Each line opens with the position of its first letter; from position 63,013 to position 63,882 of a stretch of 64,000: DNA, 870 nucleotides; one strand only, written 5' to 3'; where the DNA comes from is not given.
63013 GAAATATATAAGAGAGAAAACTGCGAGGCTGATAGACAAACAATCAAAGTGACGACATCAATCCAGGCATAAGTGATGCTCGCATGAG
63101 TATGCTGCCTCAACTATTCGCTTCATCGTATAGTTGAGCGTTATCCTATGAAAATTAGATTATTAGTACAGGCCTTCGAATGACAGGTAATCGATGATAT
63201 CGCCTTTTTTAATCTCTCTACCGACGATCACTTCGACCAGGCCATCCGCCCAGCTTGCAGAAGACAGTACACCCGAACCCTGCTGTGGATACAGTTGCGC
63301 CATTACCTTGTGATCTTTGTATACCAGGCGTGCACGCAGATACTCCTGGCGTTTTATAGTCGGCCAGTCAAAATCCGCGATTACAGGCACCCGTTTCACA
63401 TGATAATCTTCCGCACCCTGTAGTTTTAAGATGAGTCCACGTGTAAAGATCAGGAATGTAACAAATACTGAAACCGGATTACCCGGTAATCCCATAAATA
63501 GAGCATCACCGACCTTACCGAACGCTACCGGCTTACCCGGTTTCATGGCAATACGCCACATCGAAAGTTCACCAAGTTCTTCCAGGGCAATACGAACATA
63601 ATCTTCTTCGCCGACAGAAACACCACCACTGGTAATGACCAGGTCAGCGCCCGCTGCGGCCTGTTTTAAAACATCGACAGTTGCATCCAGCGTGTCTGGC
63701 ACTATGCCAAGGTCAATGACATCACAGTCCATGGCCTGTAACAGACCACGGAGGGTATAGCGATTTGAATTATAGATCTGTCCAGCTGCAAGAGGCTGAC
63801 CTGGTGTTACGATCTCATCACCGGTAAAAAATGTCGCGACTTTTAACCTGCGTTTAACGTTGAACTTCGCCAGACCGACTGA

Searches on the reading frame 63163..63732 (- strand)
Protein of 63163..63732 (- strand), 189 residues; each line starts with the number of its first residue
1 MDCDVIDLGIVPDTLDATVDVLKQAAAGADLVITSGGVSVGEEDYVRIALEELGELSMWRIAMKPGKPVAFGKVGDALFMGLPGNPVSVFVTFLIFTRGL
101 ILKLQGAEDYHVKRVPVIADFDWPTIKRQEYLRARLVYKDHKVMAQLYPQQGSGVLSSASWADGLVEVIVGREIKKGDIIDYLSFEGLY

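Call 59: search_protein_families(library=pfam, proteins=[window:63163-63732:-], max_evalue=0.001)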
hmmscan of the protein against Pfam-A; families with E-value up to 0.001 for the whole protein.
window:63163-63732:- (189 aa): 2 families
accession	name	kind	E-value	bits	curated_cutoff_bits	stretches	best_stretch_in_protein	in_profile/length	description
PF00994.29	MoCF_biosynth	-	1.4e-22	80.4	26.6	1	3-99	31-140/144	Probable molybdopterin binding domain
PF03454.20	MoeA_C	-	3.8e-14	53.1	22.1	1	121-185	6-72/72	MoeA C-terminal region (domain IV)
